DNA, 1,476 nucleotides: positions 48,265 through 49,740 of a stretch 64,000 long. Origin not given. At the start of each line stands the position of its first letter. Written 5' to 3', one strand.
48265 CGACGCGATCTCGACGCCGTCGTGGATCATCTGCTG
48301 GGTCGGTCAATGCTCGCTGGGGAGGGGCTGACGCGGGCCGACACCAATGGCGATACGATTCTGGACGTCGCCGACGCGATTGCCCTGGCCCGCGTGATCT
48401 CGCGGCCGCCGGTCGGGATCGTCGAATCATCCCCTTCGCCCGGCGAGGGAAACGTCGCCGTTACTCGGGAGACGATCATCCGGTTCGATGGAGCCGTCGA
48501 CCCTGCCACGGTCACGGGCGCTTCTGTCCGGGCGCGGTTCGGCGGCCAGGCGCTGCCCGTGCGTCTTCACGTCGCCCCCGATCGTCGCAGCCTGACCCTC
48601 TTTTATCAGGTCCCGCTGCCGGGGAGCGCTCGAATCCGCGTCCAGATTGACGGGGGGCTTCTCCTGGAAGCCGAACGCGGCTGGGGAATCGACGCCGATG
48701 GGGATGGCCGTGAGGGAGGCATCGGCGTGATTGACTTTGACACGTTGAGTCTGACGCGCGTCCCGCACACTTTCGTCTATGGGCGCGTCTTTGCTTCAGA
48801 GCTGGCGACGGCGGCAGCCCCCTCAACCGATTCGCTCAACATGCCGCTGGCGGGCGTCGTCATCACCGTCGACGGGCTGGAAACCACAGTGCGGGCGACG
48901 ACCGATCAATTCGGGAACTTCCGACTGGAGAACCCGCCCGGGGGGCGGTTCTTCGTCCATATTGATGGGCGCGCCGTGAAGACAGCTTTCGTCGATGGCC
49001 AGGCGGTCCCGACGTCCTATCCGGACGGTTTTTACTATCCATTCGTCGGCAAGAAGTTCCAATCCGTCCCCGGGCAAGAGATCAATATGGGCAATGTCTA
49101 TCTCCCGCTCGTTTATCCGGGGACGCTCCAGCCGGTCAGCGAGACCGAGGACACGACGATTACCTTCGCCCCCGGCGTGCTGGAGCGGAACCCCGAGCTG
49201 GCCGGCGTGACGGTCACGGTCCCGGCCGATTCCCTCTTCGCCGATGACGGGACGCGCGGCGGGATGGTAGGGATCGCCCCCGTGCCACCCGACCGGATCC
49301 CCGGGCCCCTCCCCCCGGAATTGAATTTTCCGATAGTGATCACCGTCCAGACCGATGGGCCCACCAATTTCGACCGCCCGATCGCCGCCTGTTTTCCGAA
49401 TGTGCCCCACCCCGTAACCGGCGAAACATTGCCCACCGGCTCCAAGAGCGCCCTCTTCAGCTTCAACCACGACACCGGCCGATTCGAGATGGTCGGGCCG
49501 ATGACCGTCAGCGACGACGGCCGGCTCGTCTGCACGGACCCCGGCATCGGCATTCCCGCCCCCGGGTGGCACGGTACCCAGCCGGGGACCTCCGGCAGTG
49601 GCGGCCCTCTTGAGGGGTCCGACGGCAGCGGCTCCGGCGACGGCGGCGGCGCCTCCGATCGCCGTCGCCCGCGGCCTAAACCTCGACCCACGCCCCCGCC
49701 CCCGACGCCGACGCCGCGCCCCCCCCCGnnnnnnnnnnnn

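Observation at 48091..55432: Operon of three giant secreted proteins (dockerin/M15-peptidase, LVIVD/TSP3 and Gly-rich beta-helix) followed by a cytoplasmic sulfotransferase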

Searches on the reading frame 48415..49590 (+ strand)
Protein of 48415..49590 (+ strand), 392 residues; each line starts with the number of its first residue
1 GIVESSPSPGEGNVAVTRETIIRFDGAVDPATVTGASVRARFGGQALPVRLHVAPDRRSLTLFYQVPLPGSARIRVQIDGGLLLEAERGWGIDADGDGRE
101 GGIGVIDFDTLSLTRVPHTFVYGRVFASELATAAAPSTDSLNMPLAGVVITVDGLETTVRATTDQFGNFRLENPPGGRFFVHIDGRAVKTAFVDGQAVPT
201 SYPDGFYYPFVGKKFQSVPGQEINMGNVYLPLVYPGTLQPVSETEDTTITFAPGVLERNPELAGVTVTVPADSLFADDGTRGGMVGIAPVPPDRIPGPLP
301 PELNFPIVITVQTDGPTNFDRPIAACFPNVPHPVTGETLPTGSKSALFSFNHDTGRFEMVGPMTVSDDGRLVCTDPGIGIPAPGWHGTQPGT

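Call 52: search_solved_structures(query=A3, max_evalue=10, show_alignments=3)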
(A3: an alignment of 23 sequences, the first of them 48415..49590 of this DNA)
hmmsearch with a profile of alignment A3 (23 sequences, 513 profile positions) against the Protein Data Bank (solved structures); distinct sequences matched with E-value up to 10: 3.
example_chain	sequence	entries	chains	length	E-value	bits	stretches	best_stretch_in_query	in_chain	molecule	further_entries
2b59_B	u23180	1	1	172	0.28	13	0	232-265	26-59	Cellulosomal scaffolding protein A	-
4wi0_B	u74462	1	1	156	0.55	12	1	227-272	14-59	Cellulosomal scaffoldin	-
2obk_A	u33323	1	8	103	1.4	10.7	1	245-281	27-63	SelT/selW/selH selenoprotein domain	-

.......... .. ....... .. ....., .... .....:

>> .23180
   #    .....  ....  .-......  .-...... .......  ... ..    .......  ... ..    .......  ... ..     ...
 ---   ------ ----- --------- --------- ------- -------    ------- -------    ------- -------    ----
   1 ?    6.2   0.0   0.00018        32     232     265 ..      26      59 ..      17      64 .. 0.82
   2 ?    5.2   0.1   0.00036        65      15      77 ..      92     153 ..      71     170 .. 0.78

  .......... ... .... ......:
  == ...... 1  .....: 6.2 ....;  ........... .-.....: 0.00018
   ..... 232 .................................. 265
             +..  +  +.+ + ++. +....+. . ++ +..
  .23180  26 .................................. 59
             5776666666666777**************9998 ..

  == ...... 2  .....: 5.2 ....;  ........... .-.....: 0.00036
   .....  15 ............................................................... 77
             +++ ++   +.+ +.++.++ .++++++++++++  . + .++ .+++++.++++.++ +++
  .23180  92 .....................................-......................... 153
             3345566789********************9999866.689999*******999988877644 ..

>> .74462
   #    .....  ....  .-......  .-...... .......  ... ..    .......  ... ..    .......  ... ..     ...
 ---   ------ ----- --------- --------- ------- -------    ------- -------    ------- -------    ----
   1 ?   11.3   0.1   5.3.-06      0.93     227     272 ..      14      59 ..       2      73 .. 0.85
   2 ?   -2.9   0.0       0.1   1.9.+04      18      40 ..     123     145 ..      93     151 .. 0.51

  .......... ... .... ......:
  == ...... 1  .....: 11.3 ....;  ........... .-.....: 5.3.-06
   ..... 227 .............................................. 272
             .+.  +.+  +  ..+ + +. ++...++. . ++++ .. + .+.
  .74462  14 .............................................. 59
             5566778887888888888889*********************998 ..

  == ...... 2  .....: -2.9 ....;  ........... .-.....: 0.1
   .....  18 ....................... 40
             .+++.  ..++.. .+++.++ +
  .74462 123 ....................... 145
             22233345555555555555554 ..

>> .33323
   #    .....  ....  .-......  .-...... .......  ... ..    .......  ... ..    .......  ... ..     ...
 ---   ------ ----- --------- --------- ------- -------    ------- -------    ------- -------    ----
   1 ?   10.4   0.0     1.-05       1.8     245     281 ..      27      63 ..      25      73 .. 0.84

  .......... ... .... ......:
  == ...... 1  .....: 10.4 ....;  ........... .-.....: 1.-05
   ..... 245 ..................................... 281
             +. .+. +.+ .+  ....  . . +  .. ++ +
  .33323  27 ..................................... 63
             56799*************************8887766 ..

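Call 58: find_related_loci(query=A3, collection=metagenome_contigs, flank=10000)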
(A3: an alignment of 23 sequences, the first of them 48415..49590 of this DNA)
Query A3 (392 aa) in metagenome_contigs; peptide patterns used: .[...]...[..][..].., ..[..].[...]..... (x = any residue, [..] = any of these).
237 stretches matched a pattern; 177 encode a relative of the query (tblastn E <= 1e-3); the best 80 are kept; 80 distinct loci.
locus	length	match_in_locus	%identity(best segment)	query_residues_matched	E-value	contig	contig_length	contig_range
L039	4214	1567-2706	59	3-388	3e-152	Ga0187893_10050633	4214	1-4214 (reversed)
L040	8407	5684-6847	59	2-392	9e-144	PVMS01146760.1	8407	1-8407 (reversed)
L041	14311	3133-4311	59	2-392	1e-140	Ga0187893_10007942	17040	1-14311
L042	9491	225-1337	60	2-392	1e-137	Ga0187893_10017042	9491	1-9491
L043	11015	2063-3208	58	1-391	1e-136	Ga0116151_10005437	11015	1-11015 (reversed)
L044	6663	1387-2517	59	3-391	1e-135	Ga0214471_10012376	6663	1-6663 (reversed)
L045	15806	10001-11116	57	3-386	2e-135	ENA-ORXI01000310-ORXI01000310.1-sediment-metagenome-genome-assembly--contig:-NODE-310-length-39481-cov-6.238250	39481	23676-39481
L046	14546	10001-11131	59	3-391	3e-135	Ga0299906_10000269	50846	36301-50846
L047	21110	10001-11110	58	5-386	8e-135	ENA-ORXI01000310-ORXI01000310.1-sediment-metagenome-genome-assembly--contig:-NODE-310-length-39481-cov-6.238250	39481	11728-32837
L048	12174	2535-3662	59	3-390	5e-134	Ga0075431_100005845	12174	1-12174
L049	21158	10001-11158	56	2-392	6e-134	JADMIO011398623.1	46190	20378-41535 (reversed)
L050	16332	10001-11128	59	3-390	5e-134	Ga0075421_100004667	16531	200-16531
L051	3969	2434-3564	57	2-391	8e-137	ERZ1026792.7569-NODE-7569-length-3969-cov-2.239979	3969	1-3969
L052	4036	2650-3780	58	2-392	3e-136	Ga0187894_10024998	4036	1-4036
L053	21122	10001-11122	59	3-392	3e-133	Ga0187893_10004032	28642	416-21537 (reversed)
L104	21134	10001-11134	56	10-392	2e-120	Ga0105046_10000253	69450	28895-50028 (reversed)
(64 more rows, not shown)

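Call 77: search_protein_families(library=pfam, proteins=[L049:9656-16825:+, L104:9347-16456:+, L049:16804-19527:+], max_evalue=0.001)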
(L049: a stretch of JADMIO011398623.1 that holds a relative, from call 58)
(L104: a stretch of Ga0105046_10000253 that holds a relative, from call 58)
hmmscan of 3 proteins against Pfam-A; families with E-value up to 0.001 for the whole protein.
L049:9656-16825:+ (2390 aa): 6 families
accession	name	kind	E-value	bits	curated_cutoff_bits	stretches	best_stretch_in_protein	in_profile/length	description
PF05593.20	RHS_repeat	-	8e-66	217.8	22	3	1592-1628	1-37/38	RHS Repeat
PF00404.24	Dockerin_1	-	1.3e-09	38.5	22.9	1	47-102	1-56/57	Dockerin type I domain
PF20148.4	DUF6531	-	1.5e-09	38.5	24.1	1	544-607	4-67/74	Domain of unknown function (DUF6531)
PF13205.12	Big_5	-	0.00013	23.1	23.6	0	115-196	6-86/105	Bacterial Ig-like domain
PF13620.12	CarboxypepD_reg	-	0.00026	21.7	32.3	1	256-297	11-54/82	Carboxypeptidase regulatory-like domain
PF13715.12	CarbopepD_reg_2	-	0.00087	19.7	32.2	0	256-294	11-47/88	CarboxypepD_reg-like domain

L104:9347-16456:+ (2370 aa): 5 families
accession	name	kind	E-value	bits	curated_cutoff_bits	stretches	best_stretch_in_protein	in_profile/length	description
PF05593.20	RHS_repeat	-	2.6e-49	165.2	22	5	1579-1615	1-37/38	RHS Repeat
PF20148.4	DUF6531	-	1.9e-12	47.8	24.1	1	713-783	1-71/74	Domain of unknown function (DUF6531)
PF17957.7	Big_7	-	1.4e-11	45.3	24.1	1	114-177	1-65/70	Bacterial Ig domain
PF13205.12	Big_5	-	6.8e-06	27.2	23.6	1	206-301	2-95/105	Bacterial Ig-like domain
PF13620.12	CarboxypepD_reg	-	0.00034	21.3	32.3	0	352-392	12-54/82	Carboxypeptidase regulatory-like domain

L049:16804-19527:+ (908 aa): 4 families
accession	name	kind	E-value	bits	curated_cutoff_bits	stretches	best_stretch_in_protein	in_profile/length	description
PF18884.5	TSP3_bac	-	2.4e-21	75.7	25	2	144-163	1-20/22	Bacterial TSP3 repeat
PF13205.12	Big_5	-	1.1e-12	49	23.6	1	570-682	1-104/105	Bacterial Ig-like domain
PF08309.17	LVIVD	-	1.9e-09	37.1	20.2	1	221-251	1-31/42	LVIVD repeat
PF17957.7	Big_7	-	2.1e-07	31.9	24.1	1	484-536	8-60/70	Bacterial Ig domain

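Call 80: search_protein_representatives(protein=window:48415-49590:+)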
Query: 392 residues. Proteins with E-value up to 0.001 (for the whole library): 3136; up to 1e-10: 1787; up to 1e-30: 905. The best 150 are listed.
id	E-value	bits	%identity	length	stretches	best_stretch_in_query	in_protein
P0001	4.8e-260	878.6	100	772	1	1-392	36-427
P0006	1.7e-148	511.2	59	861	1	3-390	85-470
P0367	3.3e-147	507.0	65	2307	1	2-392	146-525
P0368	1.0e-146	505.4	63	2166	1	3-391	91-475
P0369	9.4e-146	502.2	64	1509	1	2-390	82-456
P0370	2.7e-142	490.8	61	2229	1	16-392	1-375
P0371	1.4e-141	488.4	60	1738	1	2-392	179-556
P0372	2.5e-140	484.4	63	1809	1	4-391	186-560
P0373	5.1e-140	483.3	64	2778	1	4-392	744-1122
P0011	5.8e-140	483.1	60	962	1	2-391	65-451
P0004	1.4e-139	481.9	58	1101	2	2-392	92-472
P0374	2.4e-139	481.1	59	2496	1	2-391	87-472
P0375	6.6e-139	479.7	59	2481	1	2-390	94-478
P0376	6.9e-139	479.6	59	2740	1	3-391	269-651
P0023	1.3e-138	478.6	61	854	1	3-392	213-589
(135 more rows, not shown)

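Call 81: search_protein_families(library=pfam, proteins=[P0367, P0368, P0369, P0371, P0372], max_evalue=0.0001)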
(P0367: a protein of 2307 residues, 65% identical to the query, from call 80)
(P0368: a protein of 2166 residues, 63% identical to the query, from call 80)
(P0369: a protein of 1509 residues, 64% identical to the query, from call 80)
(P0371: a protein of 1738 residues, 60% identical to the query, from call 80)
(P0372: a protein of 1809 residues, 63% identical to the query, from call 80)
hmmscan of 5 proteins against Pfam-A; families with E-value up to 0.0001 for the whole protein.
P0367 (2307 aa): 6 families
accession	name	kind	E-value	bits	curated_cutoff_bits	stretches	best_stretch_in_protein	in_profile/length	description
PF07705.17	CARDB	-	5.1e-88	290.3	22.7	7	1834-1944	1-99/101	CARDB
PF13205.12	Big_5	-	2.4e-22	80.1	23.6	2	1354-1468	1-104/105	Bacterial Ig-like domain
PF19410.4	DUF5980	-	2.3e-08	34.8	27.1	0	1989-2048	21-80/97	Family of unknown function (DUF5980)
PF17957.7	Big_7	-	6.8e-08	33.5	24.1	1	1262-1329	1-69/70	Bacterial Ig domain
PF18884.5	TSP3_bac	-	7.6e-07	29.3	25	1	930-949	1-20/22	Bacterial TSP3 repeat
PF08309.17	LVIVD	-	6.6e-05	22.6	20.2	1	1007-1037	1-31/42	LVIVD repeat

P0368 (2166 aa): 4 families
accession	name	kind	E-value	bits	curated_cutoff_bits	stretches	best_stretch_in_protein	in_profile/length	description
PF13205.12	Big_5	-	2.1e-20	73.8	23.6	1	91-173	8-90/105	Bacterial Ig-like domain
PF17957.7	Big_7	-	2.8e-08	34.7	24.1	1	1287-1352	1-65/70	Bacterial Ig domain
PF08309.17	LVIVD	-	3.1e-07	30.1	20.2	1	1026-1058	1-33/42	LVIVD repeat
PF18884.5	TSP3_bac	-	3.3e-07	30.4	25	0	950-970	1-21/22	Bacterial TSP3 repeat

P0369 (1509 aa): 4 families
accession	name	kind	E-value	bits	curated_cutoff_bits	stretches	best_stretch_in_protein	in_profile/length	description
PF13205.12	Big_5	-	9.5e-22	78.2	23.6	2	1192-1304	1-104/105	Bacterial Ig-like domain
PF18884.5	TSP3_bac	-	3.4e-19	68.8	25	2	760-780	1-21/22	Bacterial TSP3 repeat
PF17957.7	Big_7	-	2.4e-07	31.7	24.1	1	1115-1159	16-60/70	Bacterial Ig domain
PF13620.12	CarboxypepD_reg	-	3.8e-06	27.6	32.3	1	218-260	11-55/82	Carboxypeptidase regulatory-like domain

P0371 (1738 aa): 6 families
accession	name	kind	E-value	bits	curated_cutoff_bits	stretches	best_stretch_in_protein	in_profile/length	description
PF13517.12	FG-GAP_3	-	3.6e-46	156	26.9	6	1501-1564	1-60/61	FG-GAP-like repeat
PF01839.29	FG-GAP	-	1.4e-26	92.3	22.1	1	1705-1724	3-22/37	FG-GAP repeat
PF13205.12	Big_5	-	2.5e-17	64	23.6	2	178-268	6-95/105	Bacterial Ig-like domain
PF08309.17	LVIVD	-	6.3e-09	35.5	20.2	1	919-949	1-31/42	LVIVD repeat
PF18884.5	TSP3_bac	-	3.4e-07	30.4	25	1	842-862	1-21/22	Bacterial TSP3 repeat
PF17957.7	Big_7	-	1.3e-06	29.4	24.1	1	1171-1234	1-63/70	Bacterial Ig domain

P0372 (1809 aa): 7 families
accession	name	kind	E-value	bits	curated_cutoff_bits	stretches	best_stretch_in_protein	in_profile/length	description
PF14312.12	FG-GAP_2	-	1.7e-46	156.6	23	4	1468-1517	1-49/49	FG-GAP repeat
PF13205.12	Big_5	-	8.7e-20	71.8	23.6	2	1294-1405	1-103/105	Bacterial Ig-like domain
PF08309.17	LVIVD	-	1.9e-09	37.1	20.2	1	946-976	1-31/42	LVIVD repeat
PF06951.16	PLA2G12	-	2.2e-09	37.9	34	1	632-718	94-180/184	Group XII secretory phospholipase A2 precursor (PLA2G12)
PF17957.7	Big_7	-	3.8e-08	34.3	24.1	1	1219-1270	17-68/70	Bacterial Ig domain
PF09056.16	Phospholip_A2_3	-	1.2e-05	26.3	29.4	1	637-700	43-110/110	Prokaryotic phospholipase A2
PF18884.5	TSP3_bac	-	1.8e-05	24.9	25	1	869-889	1-21/22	Bacterial TSP3 repeat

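Call 96: search_protein_families(library=phrogs, proteins=[window:48415-49590:+], max_evalue=0.01)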
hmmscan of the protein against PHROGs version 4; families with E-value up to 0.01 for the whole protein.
window:48415-49590:+ (392 aa): 0 families
